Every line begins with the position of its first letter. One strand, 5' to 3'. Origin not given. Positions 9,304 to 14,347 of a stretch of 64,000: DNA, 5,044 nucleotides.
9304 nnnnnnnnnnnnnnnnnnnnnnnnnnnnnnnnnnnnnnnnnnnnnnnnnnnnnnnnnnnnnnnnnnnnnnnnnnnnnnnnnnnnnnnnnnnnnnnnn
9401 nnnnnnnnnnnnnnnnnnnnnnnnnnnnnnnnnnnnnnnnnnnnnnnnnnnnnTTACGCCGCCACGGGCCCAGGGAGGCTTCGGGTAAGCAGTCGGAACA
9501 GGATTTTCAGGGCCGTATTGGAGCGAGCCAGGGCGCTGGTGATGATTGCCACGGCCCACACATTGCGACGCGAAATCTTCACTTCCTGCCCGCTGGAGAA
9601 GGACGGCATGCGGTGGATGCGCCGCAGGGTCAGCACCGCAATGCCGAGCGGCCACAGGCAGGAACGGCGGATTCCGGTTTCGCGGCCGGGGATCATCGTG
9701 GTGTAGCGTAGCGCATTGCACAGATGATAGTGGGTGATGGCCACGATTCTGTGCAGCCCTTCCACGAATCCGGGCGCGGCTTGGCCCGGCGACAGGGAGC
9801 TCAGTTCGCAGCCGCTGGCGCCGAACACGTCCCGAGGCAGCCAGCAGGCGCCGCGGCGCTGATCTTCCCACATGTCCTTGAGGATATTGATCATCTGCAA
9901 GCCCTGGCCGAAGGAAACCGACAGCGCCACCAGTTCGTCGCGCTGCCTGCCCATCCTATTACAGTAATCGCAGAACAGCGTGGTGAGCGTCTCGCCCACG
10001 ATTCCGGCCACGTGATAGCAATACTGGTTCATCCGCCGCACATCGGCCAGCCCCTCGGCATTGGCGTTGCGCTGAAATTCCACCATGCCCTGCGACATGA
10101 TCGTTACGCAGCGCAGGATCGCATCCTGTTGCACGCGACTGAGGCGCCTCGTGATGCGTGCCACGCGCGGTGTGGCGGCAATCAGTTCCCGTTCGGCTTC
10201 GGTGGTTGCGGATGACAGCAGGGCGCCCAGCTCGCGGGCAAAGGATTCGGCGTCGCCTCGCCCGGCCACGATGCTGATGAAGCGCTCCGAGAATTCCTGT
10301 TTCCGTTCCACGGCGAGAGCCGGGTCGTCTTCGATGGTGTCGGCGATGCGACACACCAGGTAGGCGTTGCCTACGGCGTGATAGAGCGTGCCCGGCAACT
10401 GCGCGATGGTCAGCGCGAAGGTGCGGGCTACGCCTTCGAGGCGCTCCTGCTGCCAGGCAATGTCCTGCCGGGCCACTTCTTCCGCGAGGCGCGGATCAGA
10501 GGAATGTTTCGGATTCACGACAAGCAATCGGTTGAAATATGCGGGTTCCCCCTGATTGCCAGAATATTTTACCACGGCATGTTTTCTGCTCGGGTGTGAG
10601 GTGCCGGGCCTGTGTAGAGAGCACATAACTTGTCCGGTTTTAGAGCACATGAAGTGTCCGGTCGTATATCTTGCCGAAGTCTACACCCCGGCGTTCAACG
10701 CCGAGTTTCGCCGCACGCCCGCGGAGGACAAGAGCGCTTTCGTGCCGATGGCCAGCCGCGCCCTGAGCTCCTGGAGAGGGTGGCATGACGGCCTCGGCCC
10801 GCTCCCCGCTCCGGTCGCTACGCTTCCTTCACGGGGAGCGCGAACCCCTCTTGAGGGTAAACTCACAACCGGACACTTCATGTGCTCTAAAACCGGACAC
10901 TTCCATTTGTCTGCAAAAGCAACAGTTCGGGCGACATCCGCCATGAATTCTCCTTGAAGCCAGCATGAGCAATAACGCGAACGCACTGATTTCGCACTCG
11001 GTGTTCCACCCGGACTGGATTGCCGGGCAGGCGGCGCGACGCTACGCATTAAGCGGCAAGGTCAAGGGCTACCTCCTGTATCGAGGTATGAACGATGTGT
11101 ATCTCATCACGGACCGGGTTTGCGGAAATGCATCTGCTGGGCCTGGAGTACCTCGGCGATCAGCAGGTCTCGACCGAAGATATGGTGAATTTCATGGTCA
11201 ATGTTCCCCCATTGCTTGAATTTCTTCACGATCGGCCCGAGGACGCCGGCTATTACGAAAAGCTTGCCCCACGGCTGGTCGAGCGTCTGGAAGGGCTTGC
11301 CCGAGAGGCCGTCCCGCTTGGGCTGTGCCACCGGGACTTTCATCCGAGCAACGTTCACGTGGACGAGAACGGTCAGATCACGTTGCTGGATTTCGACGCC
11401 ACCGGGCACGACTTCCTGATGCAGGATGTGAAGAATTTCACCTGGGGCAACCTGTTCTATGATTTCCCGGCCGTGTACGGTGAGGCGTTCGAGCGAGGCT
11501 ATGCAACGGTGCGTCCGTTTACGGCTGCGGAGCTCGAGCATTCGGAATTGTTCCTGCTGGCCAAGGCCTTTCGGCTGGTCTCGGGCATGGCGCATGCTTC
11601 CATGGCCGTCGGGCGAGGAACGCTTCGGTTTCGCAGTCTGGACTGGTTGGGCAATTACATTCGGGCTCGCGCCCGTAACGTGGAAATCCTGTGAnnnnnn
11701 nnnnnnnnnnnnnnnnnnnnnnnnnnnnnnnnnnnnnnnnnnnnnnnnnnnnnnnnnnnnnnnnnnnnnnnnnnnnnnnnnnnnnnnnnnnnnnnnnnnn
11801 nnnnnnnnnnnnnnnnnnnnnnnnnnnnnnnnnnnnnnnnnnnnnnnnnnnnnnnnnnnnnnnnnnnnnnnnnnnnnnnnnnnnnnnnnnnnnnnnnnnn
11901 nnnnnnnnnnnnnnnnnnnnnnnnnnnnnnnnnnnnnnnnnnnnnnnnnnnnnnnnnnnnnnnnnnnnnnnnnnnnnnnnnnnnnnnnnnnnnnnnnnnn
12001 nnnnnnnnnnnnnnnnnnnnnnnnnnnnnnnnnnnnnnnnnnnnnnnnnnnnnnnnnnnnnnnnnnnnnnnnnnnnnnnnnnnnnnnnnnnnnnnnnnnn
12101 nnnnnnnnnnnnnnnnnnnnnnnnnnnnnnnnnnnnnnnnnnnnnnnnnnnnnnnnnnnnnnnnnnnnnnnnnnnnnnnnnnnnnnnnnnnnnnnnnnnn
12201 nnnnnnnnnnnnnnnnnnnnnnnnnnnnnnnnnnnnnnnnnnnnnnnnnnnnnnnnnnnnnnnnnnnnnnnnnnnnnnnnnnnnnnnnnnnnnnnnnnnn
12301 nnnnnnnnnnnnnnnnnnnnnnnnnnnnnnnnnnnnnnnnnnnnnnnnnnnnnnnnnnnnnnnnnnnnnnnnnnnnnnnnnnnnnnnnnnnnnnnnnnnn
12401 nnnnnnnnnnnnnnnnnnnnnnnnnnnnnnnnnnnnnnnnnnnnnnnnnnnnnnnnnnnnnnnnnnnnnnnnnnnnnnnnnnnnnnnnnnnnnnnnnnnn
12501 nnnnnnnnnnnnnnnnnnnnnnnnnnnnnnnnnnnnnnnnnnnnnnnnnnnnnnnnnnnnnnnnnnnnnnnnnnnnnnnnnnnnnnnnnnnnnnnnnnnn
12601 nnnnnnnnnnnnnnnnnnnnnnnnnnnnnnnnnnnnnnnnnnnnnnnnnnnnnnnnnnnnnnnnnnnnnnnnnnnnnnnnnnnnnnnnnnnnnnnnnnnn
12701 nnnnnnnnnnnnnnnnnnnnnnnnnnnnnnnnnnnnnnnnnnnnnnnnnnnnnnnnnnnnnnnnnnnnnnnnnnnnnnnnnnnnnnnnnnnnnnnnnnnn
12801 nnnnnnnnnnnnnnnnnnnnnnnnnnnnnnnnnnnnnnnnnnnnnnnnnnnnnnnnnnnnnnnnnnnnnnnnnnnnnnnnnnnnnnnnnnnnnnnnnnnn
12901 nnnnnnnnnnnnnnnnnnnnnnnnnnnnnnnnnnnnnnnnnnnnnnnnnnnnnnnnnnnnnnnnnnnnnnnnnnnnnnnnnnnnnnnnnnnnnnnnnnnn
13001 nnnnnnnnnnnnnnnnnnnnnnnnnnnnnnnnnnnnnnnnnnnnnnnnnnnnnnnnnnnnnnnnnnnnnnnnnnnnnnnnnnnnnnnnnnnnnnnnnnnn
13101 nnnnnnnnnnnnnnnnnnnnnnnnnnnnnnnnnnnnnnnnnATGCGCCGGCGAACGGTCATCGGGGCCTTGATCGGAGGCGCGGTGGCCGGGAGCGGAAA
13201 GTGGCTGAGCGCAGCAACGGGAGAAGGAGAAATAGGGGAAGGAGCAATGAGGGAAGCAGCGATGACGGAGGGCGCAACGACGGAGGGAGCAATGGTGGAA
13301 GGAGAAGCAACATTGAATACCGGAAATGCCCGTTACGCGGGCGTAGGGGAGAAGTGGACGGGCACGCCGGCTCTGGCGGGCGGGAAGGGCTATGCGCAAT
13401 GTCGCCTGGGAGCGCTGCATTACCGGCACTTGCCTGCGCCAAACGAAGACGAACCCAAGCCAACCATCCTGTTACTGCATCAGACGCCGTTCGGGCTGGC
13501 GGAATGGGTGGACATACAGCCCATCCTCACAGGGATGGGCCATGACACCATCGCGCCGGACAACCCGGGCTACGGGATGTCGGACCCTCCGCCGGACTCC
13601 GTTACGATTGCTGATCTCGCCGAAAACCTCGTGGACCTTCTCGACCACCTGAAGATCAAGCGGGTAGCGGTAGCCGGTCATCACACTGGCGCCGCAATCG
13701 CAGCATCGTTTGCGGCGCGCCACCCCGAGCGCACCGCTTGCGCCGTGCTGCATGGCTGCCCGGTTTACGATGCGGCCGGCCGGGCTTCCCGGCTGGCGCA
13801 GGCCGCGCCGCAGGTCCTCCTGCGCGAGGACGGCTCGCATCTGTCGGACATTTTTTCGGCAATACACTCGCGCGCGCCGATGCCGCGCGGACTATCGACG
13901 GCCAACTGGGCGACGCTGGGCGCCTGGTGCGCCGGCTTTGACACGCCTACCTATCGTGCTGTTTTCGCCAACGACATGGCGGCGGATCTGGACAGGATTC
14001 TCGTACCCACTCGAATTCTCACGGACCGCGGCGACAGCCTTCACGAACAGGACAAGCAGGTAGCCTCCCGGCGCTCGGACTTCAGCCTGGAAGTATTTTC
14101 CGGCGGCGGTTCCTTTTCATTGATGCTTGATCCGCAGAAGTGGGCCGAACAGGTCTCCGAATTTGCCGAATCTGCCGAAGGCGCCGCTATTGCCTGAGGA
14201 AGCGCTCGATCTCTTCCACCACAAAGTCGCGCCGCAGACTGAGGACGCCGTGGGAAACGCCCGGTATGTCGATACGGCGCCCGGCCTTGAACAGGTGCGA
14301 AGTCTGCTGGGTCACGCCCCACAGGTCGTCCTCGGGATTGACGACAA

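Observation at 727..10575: Candidate isoprenoid synthesis, oxidative tailoring and export system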

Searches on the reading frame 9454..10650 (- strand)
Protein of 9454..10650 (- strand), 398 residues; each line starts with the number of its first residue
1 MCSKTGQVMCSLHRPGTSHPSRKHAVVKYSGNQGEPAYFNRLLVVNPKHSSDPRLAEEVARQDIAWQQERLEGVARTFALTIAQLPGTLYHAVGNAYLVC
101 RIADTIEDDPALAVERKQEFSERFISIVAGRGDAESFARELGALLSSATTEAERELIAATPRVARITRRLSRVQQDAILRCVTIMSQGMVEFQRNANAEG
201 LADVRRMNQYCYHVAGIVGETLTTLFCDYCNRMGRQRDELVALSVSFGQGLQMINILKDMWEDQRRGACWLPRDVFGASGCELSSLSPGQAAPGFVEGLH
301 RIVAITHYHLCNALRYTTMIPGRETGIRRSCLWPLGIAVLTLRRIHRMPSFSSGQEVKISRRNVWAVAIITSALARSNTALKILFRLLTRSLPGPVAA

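Call 4: search_protein_families(library=pfam, proteins=[window:9454-10650:-], max_evalue=0.01)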
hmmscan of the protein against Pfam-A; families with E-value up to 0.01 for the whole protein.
window:9454-10650:- (398 aa): 1 family
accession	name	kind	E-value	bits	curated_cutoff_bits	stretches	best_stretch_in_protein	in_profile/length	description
PF00494.24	SQS_PSY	-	3.9e-49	168.1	26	1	73-362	3-262/263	Squalene/phytoene synthase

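Call 5: search_protein_families(library=ncbifam, proteins=[window:9454-10650:-], max_evalue=0.01)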
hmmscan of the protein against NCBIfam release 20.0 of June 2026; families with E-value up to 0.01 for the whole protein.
window:9454-10650:- (398 aa): 7 families
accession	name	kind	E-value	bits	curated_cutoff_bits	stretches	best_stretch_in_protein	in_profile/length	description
TIGR01559.1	squal_synth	equivalog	2.8e-32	112.2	286.75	1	69-373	8-295/337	squalene synthase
TIGR03465.1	HpnD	equivalog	1.4e-15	57.1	278.6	1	195-368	98-261/267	presqualene diphosphate synthase HpnD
TIGR03464.1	HpnC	equivalog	1.2e-12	47.9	250.45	1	85-340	16-236/267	squalene synthase HpnC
NF042419.1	Phyto_syn_CrtB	equivalog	5.2e-09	36.1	480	1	207-290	128-204/306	15-cis-phytoene synthase CrtB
NF045686.1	PhytoSynCyanob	equivalog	7.5e-07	28.5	550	1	205-274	134-209/310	15-cis-phytoene synthase CrtB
NF045921.1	PhytnSynCrtBRhod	equivalog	2.3e-06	27.3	500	1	196-285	109-191/307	15-cis-phytoene synthase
NF058611.1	NlCAhytisonDspII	equivalog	0.0059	15.7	600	0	142-228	13-94/367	enoyl-CoA hydratase/isomerase DspII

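Call 24: search_solved_structures(query=window:9454-10650:-, max_evalue=0.001, show_alignments=1)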
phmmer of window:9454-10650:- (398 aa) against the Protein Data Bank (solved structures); distinct sequences matched with E-value up to 0.001: 17.
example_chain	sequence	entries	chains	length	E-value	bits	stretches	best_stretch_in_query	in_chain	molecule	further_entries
3wej_A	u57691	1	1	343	9.7e-18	67.3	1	71-360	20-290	Squalene synthase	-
3wek_A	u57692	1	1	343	2.5e-17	65.9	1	71-360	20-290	Squalene synthase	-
3vj8_A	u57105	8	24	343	2.5e-17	65.9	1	71-360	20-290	Squalene synthase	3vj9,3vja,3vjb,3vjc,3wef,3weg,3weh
3asx_A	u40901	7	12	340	2.5e-17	65.9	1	71-360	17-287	Squalene synthase | Squalene synthetase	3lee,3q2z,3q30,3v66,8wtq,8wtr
1ezf_A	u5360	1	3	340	2.6e-17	65.9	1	71-360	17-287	FARNESYL-DIPHOSPHATE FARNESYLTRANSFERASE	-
3wcb_A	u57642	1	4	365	5.5e-17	64.8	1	62-320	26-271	Farnesyltransferase, putative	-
3wca_A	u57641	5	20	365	5.6e-17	64.8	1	62-320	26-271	Farnesyltransferase, putative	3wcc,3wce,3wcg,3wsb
3wc9_A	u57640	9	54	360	1.2e-16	63.7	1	71-348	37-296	Squalene synthase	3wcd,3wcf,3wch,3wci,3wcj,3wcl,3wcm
3wei_A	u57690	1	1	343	4.4e-16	61.8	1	71-360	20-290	Squalene synthase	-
7wgh_A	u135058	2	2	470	3.7e-15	58.8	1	71-361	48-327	Squalene synthase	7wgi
5iys_A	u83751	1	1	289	1.7e-07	33.6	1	204-292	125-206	Phytoene synthase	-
8is6_A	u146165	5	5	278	6e-07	31.7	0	208-314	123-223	CrtM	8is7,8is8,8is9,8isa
4e9u_A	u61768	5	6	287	0.00015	23.8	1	208-266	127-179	Dehydrosqualene synthase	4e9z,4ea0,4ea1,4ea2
3vjd_A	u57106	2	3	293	0.00016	23.8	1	208-266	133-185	Dehydrosqualene synthase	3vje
4f6v_A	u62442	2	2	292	0.00016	23.8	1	208-266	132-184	Dehydrosqualene synthase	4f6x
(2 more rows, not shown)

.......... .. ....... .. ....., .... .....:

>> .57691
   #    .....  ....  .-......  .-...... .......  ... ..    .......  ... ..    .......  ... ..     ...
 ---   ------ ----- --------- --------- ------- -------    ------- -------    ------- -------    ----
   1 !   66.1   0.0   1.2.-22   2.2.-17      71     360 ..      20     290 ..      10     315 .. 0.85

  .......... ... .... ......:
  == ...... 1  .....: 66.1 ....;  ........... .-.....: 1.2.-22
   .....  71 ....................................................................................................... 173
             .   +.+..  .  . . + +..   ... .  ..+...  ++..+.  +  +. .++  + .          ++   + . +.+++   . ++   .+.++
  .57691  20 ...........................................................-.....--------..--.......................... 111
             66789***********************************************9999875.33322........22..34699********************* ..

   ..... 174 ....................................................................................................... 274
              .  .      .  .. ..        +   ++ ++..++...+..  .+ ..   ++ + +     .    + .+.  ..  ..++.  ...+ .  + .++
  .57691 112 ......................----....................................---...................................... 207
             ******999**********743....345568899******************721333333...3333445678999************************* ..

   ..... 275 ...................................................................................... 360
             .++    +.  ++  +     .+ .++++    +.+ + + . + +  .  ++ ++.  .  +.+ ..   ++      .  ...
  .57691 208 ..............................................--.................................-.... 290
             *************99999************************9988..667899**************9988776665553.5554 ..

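Call 40: find_related_loci(query=A2, collection=metagenome_contigs, flank=10000)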
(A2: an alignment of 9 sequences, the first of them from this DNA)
Query A2 (355 aa) in metagenome_contigs; peptide patterns used: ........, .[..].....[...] (x = any residue, [..] = any of these).
600 stretches matched a pattern (row limit reached: there are more); 446 encode a relative of the query (tblastn E <= 1e-3); the best 80 are kept; 80 distinct loci.
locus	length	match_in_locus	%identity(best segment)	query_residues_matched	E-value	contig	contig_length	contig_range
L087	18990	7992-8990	57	20-351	4e-128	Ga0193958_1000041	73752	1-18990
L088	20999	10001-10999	57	20-351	6e-128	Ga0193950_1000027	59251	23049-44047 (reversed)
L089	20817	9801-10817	64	17-355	5e-145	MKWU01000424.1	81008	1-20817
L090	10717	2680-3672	55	20-350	3e-123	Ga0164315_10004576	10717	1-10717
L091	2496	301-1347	53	4-352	9e-127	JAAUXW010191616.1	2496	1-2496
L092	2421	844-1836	55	20-350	2e-123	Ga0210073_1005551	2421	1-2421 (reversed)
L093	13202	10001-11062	55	1-355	3e-117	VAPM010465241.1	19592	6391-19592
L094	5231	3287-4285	54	19-351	1e-117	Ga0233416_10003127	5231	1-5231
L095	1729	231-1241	53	14-350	2e-125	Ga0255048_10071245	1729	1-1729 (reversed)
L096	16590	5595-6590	53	20-351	8e-117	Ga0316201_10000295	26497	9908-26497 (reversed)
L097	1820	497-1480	53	23-350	1e-124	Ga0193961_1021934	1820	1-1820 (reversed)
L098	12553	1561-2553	53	20-350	1e-116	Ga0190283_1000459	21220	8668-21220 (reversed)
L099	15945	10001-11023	52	10-350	6e-116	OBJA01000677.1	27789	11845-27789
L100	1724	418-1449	55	7-350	2e-124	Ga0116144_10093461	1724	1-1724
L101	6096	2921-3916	53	19-350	9e-116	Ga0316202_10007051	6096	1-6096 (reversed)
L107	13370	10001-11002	52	17-350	1e-114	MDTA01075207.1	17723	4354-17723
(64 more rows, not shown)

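Call 43: search_protein_families(library=pfam, proteins=[L107:10993-13077:+], max_evalue=0.0001)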
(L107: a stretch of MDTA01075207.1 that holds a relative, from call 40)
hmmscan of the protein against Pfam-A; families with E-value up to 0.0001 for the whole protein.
L107:10993-13077:+ (695 aa): 5 families
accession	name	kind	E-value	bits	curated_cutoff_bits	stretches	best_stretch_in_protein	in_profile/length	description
PF13243.12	SQHop_cyclase_C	-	2.6e-135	451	26.1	1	373-689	1-318/319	Squalene-hopene cyclase C-terminal domain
PF13249.12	SQHop_cyclase_N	-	4e-111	371.3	26.2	2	75-364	4-290/291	Squalene-hopene cyclase N-terminal domain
PF07678.20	TED_complement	-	1.1e-07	31.7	22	0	575-647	112-188/312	A-macroglobulin TED domain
PF09492.16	Pec_lyase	-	1.8e-06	27.9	22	0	452-501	52-101/292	Pectic acid lyase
PF00432.27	Prenyltrans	-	2.1e-06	27.8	26.5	0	465-651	54-211/304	Prenyltransferase alpha-alpha toroid domain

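Call 102: search_solved_structures(query=window:9454-10524:-, max_evalue=1e-10, show_alignments=4)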
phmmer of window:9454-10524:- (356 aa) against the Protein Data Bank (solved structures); distinct sequences matched with E-value up to 1e-10: 10.
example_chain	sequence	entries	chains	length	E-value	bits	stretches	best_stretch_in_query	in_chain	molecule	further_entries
3wej_A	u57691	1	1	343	7.2e-18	67.7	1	29-318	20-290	Squalene synthase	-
3wek_A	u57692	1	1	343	1.8e-17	66.4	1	29-318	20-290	Squalene synthase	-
3vj8_A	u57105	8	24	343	1.9e-17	66.4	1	29-318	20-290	Squalene synthase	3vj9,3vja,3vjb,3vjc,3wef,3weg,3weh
3asx_A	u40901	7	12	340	1.9e-17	66.4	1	29-318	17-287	Squalene synthase | Squalene synthetase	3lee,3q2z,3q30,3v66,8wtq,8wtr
1ezf_A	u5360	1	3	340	1.9e-17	66.3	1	29-318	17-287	FARNESYL-DIPHOSPHATE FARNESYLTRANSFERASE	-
3wcb_A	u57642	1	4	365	4.1e-17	65.3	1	20-278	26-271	Farnesyltransferase, putative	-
3wca_A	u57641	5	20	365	4.1e-17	65.2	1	20-278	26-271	Farnesyltransferase, putative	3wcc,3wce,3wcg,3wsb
3wc9_A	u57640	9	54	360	9.3e-17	64.1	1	29-306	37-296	Squalene synthase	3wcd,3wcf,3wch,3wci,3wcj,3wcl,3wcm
3wei_A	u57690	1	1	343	3.3e-16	62.3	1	29-318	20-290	Squalene synthase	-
7wgh_A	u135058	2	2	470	3.1e-15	59.1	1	29-319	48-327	Squalene synthase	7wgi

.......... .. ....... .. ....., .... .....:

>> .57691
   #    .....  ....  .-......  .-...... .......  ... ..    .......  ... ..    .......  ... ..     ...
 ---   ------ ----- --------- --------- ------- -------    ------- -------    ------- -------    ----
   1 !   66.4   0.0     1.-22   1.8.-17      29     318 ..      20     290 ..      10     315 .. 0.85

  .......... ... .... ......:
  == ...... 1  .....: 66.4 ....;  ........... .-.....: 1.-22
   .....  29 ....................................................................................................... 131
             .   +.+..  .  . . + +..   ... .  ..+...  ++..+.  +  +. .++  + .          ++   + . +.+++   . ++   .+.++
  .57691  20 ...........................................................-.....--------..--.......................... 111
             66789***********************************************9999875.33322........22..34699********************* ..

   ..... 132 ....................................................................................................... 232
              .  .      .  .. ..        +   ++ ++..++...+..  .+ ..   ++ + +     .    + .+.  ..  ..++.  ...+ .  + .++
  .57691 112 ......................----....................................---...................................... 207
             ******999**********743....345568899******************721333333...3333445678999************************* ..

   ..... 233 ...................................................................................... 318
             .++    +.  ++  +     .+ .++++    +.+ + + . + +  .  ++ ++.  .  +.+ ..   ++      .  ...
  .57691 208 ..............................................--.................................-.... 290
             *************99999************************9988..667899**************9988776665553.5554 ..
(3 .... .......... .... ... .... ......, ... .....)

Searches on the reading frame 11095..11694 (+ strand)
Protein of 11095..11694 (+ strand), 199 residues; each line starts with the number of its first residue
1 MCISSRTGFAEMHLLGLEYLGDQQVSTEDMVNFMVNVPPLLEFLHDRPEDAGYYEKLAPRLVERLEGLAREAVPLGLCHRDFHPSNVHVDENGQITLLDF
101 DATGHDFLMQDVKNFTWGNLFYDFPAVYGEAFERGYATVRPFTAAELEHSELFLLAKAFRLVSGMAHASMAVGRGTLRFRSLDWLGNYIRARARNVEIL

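Call 4: search_protein_families(library=pfam, proteins=[window:11095-11694:+], max_evalue=0.01)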
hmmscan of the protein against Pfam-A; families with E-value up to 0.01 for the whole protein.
window:11095-11694:+ (199 aa): 3 families
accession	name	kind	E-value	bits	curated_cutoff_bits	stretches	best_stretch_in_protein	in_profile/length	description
PF01636.29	APH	-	2.9e-13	50.6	23.2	1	48-141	138-234/239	Phosphotransferase enzyme family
PF01633.27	Choline_kinase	-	0.00048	20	29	1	9-115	96-203/300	Choline/ethanolamine kinase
PF03109.22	ABC1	-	0.00076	19.1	22.9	1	68-103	179-214/244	ABC1 atypical kinase-like domain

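Call 5: search_protein_families(library=ncbifam, proteins=[window:11095-11694:+], max_evalue=0.01)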
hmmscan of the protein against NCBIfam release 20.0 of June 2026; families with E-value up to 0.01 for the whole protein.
window:11095-11694:+ (199 aa): 9 families
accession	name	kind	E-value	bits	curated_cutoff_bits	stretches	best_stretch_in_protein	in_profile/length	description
NF038151.1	lanthi_synth_III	equivalog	3.6e-08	32.3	575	1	18-103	299-383/833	class III lanthionine synthetase LanKC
NF003558.0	PRK05231.1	equivalog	4.3e-08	32.5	271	1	2-161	117-277/322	homoserine kinase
TIGR02906.1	spore_CotS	subfamily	8.7e-05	21.6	172.7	1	75-118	188-230/314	CotS family spore coat protein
NF038150.1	lanthi_synth_IV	equivalog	0.00012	20.5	650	1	50-103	292-345/851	class IV lanthionine synthetase LanL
TIGR00938.1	thrB_alt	equivalog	0.00041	19.8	255.9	1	62-161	174-276/307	homoserine kinase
TIGR01982.1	UbiB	equivalog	0.0015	17.2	487.55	1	67-104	267-304/436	2-polyprenylphenol 6-hydroxylase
NF053880.1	SprCtKinCotIBac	equivalog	0.002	17.2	550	1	76-115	206-245/328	spore coat kinase CotI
NF047741.1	antiphage_MADS6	equivalog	0.0029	16.2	460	1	72-102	315-345/612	methylation-associated defense system protein kinase MAD6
NF008738.0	PRK11768.1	equivalog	0.004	16.6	194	1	53-162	174-277/327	serine/threonine protein kinase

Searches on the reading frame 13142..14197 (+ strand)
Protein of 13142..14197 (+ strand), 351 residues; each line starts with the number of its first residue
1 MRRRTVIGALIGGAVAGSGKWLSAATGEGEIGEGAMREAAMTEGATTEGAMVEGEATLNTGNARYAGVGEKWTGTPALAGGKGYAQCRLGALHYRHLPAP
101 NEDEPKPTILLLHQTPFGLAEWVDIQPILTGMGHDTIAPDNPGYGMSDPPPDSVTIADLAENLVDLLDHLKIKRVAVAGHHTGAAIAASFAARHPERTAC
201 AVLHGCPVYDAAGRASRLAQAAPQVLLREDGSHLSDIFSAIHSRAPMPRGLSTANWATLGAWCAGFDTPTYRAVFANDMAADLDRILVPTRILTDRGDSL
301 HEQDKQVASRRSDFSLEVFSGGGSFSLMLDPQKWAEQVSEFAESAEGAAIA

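Call 21: search_protein_families(library=pfam, proteins=[window:13142-14197:+], max_evalue=0.00001)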
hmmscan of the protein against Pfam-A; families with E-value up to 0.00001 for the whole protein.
window:13142-14197:+ (351 aa): 4 families
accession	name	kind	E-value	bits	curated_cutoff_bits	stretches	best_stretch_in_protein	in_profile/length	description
PF00561.26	Abhydrolase_1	-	9.1e-17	62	25.8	1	107-206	1-102/245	alpha/beta hydrolase fold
PF12697.13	Abhydrolase_6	-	1.4e-12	49.2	26.3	1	110-336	2-216/217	Alpha/beta hydrolase family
PF12146.15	Hydrolase_4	-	7.7e-07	29.1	27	1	127-222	25-126/239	Serine aminopeptidase, S33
PF03096.20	Ndr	-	1.7e-06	27.4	23.3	1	154-206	80-132/283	Ndr family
